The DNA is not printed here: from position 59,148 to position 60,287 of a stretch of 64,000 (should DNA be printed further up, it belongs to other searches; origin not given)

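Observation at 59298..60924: Heliorhodopsin in a two-gene operon with a DegV fatty-acid-binding protein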

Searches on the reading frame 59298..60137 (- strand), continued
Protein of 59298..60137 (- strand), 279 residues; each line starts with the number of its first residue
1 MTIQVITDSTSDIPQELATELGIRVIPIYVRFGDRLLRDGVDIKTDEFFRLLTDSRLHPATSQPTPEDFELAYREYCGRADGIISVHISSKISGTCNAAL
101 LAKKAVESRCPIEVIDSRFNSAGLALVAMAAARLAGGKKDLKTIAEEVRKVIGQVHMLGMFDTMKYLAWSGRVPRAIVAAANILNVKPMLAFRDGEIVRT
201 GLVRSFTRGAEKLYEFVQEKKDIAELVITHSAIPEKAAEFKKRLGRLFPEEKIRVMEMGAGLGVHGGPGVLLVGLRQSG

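Call 54: search_solved_structures(query=window:59298-60137:-, show_alignments=2)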
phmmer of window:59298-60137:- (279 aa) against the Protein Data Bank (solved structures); distinct sequences matched with E-value up to 0.001: 25.
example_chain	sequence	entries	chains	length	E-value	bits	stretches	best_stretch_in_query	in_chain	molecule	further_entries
2dt8_A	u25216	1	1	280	2.7e-39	138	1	1-270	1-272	DegV family protein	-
3fys_A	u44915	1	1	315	3.3e-27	98.4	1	1-271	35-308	Protein degV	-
6dj6_A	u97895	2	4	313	4.1e-27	98.1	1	3-272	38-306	Fatty Acid Kinase (Fak) B2 protein (SPR1019)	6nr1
1pzx_A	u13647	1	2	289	2.1e-26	95.8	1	1-272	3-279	Hypothetical protein APC36103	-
2g7z_A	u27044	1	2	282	1.7e-24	89.5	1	2-276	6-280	conserved hypothetical protein SPy1493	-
7w7h_E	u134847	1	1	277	5.2e-22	81.4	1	3-275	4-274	Uncharacterized protein conserved in bacteria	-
3nyi_A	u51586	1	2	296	3.3e-21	78.8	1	4-214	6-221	fat acid-binding protein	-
1vpv_A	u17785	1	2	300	1.4e-20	76.7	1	1-275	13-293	UPF0230 protein TM1468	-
1mgp_A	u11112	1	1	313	1.7e-20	76.5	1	1-275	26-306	Hypothetical protein TM841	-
4x9x_A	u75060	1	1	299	2.3e-19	72.7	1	5-271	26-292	DegV domain-containing protein MW1315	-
3pl5_A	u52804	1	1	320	1.1e-18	70.6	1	1-273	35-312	Putative uncharacterized protein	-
6nm1_A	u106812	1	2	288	3.6e-18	68.8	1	1-274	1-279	Fatty acid Kinase (Fak) B1 protein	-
7sg3_A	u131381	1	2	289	5e-18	68.3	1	1-274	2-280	Fatty Acid Kinase B1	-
6alw_A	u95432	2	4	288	8.4e-18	67.6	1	1-274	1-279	EDD domain protein, DegV family | Fatty acid Kinase (Fak) B1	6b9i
5woo_A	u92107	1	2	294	9.1e-18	67.5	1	1-274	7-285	EDD domain protein, DegV family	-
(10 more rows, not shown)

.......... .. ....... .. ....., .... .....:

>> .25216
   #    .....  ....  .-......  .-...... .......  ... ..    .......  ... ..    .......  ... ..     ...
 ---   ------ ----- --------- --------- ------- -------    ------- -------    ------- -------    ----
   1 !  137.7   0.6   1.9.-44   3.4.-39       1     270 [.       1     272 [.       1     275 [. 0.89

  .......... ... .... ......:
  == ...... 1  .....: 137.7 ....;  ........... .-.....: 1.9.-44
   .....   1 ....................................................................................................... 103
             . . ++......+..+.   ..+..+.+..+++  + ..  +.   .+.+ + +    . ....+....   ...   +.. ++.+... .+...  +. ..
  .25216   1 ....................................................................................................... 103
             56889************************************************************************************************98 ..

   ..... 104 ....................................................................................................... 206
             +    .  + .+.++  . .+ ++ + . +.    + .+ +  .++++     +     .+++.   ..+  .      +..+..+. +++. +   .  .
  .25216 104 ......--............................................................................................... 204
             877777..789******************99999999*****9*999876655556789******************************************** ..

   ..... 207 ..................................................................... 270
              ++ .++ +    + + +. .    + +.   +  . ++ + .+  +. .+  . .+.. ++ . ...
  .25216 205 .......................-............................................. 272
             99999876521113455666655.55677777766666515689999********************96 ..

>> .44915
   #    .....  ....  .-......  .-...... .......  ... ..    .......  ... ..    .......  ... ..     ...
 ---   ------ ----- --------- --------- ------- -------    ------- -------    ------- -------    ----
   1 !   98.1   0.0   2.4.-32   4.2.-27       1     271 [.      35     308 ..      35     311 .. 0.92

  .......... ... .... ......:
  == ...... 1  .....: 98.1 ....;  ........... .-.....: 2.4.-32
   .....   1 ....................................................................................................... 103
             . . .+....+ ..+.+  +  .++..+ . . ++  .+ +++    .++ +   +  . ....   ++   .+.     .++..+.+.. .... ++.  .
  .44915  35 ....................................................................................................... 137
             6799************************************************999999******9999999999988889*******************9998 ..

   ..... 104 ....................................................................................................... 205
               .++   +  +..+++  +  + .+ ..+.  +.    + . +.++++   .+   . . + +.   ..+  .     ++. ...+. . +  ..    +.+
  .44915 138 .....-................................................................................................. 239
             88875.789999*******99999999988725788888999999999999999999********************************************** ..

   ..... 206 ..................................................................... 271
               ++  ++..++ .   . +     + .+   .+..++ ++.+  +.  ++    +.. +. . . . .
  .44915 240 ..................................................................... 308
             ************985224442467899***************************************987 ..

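Call 62: search_protein_families(library=ncbifam, max_evalue=0.001, proteins=[window:59298-60137:-])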
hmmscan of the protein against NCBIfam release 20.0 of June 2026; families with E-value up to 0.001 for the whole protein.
window:59298-60137:- (279 aa): 2 families
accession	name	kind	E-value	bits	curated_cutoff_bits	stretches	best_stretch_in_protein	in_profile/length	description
TIGR00762.1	DegV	domain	6.9e-78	261.6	99.7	1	3-274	1-274/276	DegV family EDD domain-containing protein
NF038249.1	fatty_FakB1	equivalog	5.4e-34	117.6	350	1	1-275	1-279/286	fatty acid kinase binding subunit FakB1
